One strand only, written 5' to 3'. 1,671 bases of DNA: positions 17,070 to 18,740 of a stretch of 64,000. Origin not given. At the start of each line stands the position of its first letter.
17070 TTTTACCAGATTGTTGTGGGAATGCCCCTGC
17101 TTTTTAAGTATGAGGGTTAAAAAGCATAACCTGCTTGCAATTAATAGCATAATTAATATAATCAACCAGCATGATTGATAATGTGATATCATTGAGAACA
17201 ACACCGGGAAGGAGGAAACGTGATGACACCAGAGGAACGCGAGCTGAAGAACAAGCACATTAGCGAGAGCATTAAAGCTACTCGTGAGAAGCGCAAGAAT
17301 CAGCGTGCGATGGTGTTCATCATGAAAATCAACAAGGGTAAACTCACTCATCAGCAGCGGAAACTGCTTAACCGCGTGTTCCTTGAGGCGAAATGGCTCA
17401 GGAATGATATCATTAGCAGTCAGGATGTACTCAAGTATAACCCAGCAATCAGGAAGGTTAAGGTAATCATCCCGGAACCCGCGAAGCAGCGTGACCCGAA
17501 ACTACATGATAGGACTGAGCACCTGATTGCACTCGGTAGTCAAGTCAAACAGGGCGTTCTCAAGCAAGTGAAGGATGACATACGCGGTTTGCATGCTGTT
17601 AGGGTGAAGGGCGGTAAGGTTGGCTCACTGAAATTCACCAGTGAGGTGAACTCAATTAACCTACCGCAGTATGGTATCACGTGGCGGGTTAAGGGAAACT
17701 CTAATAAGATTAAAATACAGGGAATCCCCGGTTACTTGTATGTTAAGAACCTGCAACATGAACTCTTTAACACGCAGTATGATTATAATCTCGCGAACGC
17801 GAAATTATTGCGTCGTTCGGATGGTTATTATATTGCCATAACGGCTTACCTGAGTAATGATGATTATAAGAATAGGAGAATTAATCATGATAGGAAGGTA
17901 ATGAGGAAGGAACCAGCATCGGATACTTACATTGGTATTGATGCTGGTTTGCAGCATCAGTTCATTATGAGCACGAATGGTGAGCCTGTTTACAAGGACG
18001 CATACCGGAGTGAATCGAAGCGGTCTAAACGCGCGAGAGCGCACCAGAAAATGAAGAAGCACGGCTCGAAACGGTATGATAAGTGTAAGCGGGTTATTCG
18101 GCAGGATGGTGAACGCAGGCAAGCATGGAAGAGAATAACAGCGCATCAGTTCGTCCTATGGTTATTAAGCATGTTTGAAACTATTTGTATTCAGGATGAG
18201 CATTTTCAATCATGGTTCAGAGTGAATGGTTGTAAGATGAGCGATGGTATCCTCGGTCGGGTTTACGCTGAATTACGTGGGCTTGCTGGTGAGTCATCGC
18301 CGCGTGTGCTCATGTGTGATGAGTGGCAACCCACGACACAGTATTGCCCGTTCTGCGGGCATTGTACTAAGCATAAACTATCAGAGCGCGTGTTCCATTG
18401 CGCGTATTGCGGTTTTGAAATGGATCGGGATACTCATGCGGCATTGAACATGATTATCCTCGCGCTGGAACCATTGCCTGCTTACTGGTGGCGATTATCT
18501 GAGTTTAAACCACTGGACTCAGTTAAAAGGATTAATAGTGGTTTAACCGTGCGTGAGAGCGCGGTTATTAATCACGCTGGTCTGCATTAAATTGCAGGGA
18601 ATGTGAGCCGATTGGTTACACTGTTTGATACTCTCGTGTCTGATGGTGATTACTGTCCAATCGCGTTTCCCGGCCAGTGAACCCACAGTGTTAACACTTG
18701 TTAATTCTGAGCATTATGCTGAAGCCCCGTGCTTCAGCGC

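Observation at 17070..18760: An orphan TnpB insertion has pseudogenised nadV and supplies a candidate omega-RNA for a defined target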

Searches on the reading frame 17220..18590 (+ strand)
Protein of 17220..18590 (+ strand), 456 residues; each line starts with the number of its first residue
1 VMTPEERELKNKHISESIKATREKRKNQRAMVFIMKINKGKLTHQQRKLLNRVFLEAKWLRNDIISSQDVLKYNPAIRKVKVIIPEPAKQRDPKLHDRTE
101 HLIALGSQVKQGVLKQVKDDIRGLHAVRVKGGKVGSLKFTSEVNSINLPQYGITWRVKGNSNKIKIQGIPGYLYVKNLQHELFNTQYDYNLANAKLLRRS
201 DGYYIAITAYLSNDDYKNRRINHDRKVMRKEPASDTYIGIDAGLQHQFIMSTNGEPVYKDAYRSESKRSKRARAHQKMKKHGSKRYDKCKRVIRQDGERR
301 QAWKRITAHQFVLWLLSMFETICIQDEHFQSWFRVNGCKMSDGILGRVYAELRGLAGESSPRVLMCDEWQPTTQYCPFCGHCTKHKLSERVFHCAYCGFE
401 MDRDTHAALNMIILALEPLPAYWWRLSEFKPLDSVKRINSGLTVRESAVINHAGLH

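Call 3: search_protein_families(library=pfam, proteins=[window:17220-18590:+], max_evalue=0.01)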
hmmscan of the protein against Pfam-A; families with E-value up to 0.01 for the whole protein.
window:17220-18590:+ (456 aa): 1 family
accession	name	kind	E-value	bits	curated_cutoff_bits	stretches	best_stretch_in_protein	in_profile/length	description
PF07282.18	Cas12f1-like_TNB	-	4.7e-12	46.3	26.3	1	362-411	18-60/60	Cas12f1-like, TNB domain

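Call 8: find_encoding_contigs(protein=window:17220-18590:+, flank=10000, max_places=10)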
Protein window:17220-18590:+ (456 aa): no gene with exactly this product is on record in the collection.

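Call 9: find_homologous_proteins(query=window:17220-18590:+)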
Query window:17220-18590:+ (456 aa): 139 proteins with E <= 0.001 among 2924 candidates; the best 120 are listed.
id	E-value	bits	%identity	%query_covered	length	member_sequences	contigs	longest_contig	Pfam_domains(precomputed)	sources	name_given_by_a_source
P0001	0.0e+0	1016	96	100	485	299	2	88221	PF07282.19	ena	-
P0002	4.5e-281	950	90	100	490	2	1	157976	PF07282.19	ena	-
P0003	2.6e-280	948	89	100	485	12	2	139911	PF07282.19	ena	-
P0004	2.0e-209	714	83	80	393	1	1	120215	-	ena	-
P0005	1.3e-68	250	39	91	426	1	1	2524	PF01385.26,PF07282.19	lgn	-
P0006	1.5e-66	243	38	96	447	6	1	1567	PF01385.26,PF07282.19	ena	-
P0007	2.9e-64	236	39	89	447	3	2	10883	PF01385.26,PF07282.19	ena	-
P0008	5.3e-61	225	38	89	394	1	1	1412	PF01385.26,PF07282.19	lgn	-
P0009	7.4e-61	224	36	95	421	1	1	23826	PF01385.26,PF07282.19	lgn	-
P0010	8.6e-61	224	36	96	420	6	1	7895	PF01385.26,PF07282.19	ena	-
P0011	2.5e-60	223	38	96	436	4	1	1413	PF01385.26,PF07282.19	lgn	-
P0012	8.0e-60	221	37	89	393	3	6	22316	PF01385.26,PF07282.19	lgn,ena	-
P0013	3.8e-58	215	38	90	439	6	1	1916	PF01385.26,PF07282.19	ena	-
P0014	1.3e-57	214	36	99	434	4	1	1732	PF01385.26,PF07282.19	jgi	-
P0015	2.2e-56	210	36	91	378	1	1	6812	PF01385.26,PF07282.19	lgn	-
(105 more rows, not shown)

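Call 10: find_encoding_contigs(protein=P0001, flank=6000, max_places=6)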
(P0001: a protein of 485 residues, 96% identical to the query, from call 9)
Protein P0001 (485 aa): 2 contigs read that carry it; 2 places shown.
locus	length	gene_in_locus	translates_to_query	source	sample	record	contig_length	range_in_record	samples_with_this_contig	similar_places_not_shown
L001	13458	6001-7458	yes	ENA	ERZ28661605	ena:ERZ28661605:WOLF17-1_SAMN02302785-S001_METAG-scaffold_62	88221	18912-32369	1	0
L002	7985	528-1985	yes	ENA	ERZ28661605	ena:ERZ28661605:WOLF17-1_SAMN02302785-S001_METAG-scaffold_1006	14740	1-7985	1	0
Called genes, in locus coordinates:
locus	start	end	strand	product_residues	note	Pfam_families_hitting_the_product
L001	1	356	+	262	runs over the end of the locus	PF10127:RlaP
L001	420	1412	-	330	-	PF04542:Sigma70_r2, PF04539:Sigma70_r3, PF04545:Sigma70_r4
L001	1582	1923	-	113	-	-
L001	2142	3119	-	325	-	PF01555:N6_N4_Mtase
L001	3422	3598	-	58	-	-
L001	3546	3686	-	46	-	-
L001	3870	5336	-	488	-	PF01385:OrfB_IS605, PF07282:Cas12f1-like_TNB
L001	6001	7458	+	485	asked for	PF07282:Cas12f1-like_TNB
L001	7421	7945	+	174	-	-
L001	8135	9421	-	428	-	PF14311:DUF4379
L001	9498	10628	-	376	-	PF21189:PHA02142, PF09414:RNA_ligase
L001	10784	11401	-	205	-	PF07884:VKOR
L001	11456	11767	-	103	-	-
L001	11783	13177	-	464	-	PF13231:PMT_2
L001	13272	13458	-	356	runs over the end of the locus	-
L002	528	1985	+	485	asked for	PF07282:Cas12f1-like_TNB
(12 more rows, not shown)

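Call 11: find_encoding_contigs(protein=P0002, flank=6000, max_places=4)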
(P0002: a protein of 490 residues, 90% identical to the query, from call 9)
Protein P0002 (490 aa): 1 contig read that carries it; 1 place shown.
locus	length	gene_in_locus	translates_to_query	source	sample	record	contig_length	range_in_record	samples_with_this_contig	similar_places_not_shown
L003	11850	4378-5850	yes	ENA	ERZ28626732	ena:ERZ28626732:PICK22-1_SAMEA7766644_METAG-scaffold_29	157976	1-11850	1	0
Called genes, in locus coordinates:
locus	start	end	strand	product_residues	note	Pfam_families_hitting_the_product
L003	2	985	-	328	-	?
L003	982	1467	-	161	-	-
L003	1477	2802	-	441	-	PF00121:TIM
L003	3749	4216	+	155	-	-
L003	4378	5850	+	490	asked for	PF07282:Cas12f1-like_TNB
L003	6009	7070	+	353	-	PF01116:F_bP_aldolase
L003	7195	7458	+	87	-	-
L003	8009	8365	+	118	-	-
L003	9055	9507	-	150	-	-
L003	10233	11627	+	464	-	PF13518:HTH_28 (faint), PF02796:HTH_7 (faint), PF13384:HTH_23 (faint)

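Call 12: find_encoding_contigs(protein=P0003, flank=6000, max_places=4)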
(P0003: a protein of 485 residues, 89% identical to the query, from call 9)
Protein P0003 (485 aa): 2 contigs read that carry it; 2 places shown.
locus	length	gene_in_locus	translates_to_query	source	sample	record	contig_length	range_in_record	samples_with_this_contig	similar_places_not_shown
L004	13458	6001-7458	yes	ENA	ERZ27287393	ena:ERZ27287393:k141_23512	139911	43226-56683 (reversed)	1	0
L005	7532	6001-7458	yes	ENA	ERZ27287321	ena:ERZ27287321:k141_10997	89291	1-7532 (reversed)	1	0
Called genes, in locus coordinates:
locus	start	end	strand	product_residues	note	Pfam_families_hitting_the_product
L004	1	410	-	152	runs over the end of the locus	-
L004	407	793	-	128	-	-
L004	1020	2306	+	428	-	PF01594:AI-2E_transport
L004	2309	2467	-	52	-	-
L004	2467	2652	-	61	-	-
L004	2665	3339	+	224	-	-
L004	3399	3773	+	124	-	-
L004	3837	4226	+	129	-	-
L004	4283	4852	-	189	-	PF00011:HSP20 (weak)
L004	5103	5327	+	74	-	-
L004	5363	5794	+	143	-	-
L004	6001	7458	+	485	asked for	PF07282:Cas12f1-like_TNB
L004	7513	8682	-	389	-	PF14311:DUF4379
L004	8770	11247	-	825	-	PF00521:DNA_topoisoIV, PF03989:DNA_gyraseA_C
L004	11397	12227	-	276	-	-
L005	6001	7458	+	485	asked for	PF07282:Cas12f1-like_TNB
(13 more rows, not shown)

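Call 24: find_related_loci(query=window:17220-18590:+, collection=viral_contigs, flank=3000)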
Query window:17220-18590:+ (456 aa) in viral_contigs; peptide patterns used: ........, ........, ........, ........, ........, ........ (x = any residue, [..] = any of these).
26 stretches matched a pattern, but none encodes a relative of the query by tblastn (E <= 1e-3).

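Call 30: find_related_loci(query=A6, collection=genome_contigs, flank=3000)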
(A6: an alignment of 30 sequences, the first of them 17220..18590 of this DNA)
Query A6 (456 aa) in genome_contigs; peptide patterns used: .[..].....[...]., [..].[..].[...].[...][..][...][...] (x = any residue, [..] = any of these).
416 stretches matched a pattern; 167 encode a relative of the query (tblastn E <= 1e-3); the best 80 are kept; 80 distinct loci.
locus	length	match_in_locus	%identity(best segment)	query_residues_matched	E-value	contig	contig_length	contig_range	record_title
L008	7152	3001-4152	37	9-419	4e-65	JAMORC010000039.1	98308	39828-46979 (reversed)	MAG: Desulfurobacteriaceae bacterium isolate 4561-380_metabat1_scaf2bin.006 4561-380_scaffold_34_c1, whole genome shotgu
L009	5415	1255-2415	35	8-421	3e-65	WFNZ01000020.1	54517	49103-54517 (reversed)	MAG: Thermovibrio sp. isolate S012_127_esom k151_228192, whole genome shotgun sequence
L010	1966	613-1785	34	7-422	6e-64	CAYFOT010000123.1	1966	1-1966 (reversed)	MAG TPA_asm: uncultured Actinomyces sp. isolate ERP107106_co1_127 genome assembly, contig: NODE_51616_length_1966_cov_9.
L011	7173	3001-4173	36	2-415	5e-60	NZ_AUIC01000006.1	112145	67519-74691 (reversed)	Pseudoclavibacter soli DSM 23366 G557DRAFT_scaffold00005.5_C, whole genome shotgun sequence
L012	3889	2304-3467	34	5-419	7e-60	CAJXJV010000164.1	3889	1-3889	MAG TPA_asm: uncultured Desulfurobacterium sp. isolate ERR1163132_bin.3_MetaBAT_v2.12.1_MAG genome assembly, contig: NOD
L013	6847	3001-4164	35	1-415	2e-57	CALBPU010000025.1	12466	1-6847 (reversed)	MAG TPA_asm: uncultured Fretibacterium sp. isolate ERR1278072_bin.130_CONCOCT_v1.1_MAG genome assembly, contig: ERZ84237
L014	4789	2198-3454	32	1-448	1e-57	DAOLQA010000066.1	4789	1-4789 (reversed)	MAG TPA_asm: bacterium isolate AMR_MDS_4721 NODE_17695_length_4789_cov_8.104351, whole genome shotgun sequence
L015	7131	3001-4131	34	10-416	3e-57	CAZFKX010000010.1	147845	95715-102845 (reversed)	MAG TPA_asm: uncultured Aquificales bacterium isolate binchicken_co219_262 genome assembly, contig: k141_234041, whole g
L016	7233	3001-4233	33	10-454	8e-57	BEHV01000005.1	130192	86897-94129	Bacterium HR19 DNA, contig: NODE_60_5, isolate: HRbin19, whole genome shotgun sequence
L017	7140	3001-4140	33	10-419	2e-56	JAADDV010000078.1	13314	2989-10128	MAG: Aquificota bacterium isolate L_MetaBat.11 contig-127_5079, whole genome shotgun sequence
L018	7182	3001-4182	34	1-420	1e-56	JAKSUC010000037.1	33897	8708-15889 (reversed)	MAG: Bacteroidales bacterium isolate Horse_feces323 MAG323_37, whole genome shotgun sequence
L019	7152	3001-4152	33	2-415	2e-55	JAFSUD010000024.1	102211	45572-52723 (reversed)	MAG: Synergistaceae bacterium isolate RGIG3476 Goat_Rumen.Co__c613657, whole genome shotgun sequence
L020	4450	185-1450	31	8-449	1e-55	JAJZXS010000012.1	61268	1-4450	MAG: Thermoplasmata archaeon isolate TL1-4.bin50 NODE_277_length_61268_cov_7.202139, whole genome shotgun sequence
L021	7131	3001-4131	33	10-416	2e-55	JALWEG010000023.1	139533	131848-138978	MAG: Aquificaceae bacterium isolate T11_metabat1_scaf2bin.071 T11_NODE_19_length_139533_cov_2.249788, whole genome shotg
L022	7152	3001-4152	34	1-414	7e-55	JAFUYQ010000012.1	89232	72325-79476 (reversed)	MAG: Synergistaceae bacterium isolate RGIG4945 Roe_deer_Rumen-3__c1032, whole genome shotgun sequence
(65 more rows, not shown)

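Call 35: list_cluster_members(proteins=[P0121, P0001])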
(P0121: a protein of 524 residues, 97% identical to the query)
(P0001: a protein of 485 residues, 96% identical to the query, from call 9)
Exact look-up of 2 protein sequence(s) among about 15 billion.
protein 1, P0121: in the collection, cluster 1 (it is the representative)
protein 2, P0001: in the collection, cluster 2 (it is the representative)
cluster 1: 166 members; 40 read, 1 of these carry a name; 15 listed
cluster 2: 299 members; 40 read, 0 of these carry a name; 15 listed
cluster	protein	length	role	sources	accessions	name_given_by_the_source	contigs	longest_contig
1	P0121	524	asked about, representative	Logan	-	-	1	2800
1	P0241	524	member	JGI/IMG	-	nicotinamide phosphoribosyltransferase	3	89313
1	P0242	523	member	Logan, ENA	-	-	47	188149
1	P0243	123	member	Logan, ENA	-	-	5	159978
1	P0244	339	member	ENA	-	-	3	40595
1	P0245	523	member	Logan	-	-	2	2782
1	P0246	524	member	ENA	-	-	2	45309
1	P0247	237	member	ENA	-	-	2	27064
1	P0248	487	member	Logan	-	-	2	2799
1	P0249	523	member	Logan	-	-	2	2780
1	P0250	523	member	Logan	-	-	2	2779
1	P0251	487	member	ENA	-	-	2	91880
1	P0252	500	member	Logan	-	-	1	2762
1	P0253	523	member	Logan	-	-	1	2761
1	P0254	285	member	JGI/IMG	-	-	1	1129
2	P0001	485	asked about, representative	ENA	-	-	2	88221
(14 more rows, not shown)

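Call 37: find_encoding_contigs(protein=P0242, flank=8000, max_places=4)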
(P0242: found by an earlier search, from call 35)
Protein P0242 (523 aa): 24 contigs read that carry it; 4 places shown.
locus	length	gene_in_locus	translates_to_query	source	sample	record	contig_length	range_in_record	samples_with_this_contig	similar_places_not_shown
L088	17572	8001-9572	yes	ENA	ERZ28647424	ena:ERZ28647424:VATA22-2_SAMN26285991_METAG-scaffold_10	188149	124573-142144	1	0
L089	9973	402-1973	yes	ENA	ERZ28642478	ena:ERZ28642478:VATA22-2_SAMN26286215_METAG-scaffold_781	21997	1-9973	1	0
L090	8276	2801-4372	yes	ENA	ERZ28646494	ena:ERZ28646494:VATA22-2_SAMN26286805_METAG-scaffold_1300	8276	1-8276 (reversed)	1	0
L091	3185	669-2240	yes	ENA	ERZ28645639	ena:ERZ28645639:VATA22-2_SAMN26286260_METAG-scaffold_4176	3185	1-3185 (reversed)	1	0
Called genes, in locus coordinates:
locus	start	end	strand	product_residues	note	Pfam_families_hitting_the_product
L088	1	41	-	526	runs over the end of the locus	-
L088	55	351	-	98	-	-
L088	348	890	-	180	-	-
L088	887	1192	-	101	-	-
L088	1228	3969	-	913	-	PF17191:RecG_wedge, PF19833:RecG_dom3_C (faint), PF04851:ResIII (weak), PF00270:DEAD, PF00271:Helicase_C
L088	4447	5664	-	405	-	PF02517:Rce1-like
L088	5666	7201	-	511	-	PF03090:Replicase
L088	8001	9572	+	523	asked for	PF18127:NAMPT_N, PF04095:NAPRTase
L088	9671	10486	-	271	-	-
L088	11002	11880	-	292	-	-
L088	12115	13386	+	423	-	PF12323:HTH_OrfB_IS605, PF01385:OrfB_IS605, PF07282:Cas12f1-like_TNB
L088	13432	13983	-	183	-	-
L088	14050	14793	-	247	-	-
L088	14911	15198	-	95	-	-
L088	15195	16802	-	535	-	PF27792:CHIM_prot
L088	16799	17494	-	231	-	PF00535:Glycos_transf_2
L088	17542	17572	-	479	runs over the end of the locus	-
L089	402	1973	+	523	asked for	PF18127:NAMPT_N, PF04095:NAPRTase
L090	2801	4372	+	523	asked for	PF18127:NAMPT_N, PF04095:NAPRTase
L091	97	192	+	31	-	-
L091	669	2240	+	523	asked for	PF18127:NAMPT_N, PF04095:NAPRTase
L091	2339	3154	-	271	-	-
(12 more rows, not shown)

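Call 38: find_encoding_contigs(protein=P0247, flank=8000, max_places=4)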
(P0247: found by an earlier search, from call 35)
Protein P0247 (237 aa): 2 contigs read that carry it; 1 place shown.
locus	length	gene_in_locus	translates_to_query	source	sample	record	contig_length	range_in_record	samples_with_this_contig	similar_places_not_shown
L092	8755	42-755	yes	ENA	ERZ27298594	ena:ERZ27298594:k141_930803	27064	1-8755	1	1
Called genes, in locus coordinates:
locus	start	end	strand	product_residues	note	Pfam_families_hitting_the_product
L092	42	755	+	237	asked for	PF04095:NAPRTase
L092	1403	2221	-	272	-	-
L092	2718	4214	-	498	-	-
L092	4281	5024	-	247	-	-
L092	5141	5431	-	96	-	-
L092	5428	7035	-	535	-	PF27792:CHIM_prot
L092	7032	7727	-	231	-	PF00535:Glycos_transf_2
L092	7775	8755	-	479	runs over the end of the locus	-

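Call 46: find_encoding_contigs(protein=P0248, flank=3000, max_places=4)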
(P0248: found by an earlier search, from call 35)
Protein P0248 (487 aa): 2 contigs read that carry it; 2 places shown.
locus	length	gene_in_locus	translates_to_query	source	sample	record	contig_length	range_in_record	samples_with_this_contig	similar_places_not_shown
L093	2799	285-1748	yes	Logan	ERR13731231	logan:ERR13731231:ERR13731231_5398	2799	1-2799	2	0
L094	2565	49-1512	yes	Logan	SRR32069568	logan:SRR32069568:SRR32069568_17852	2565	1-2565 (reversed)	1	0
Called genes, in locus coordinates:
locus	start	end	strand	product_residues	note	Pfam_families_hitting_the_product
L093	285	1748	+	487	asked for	PF18127:NAMPT_N, PF04095:NAPRTase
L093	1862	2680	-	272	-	-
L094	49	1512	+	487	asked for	PF18127:NAMPT_N, PF04095:NAPRTase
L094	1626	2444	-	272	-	-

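Call 52: search_protein_families(library=phrogs, proteins=[window:17220-18590:+], max_evalue=0.001)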
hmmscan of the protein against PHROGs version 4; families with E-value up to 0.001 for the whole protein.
window:17220-18590:+ (456 aa): 3 families
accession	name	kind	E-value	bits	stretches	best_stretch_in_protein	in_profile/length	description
phrog_506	-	integration and excision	1.7e-35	124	1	40-412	14-361/403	transposase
phrog_12300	-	integration and excision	3.5e-14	53.7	1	226-412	51-238/286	transposase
phrog_17087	-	unknown function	3.7e-11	44.4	1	308-418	22-135/141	-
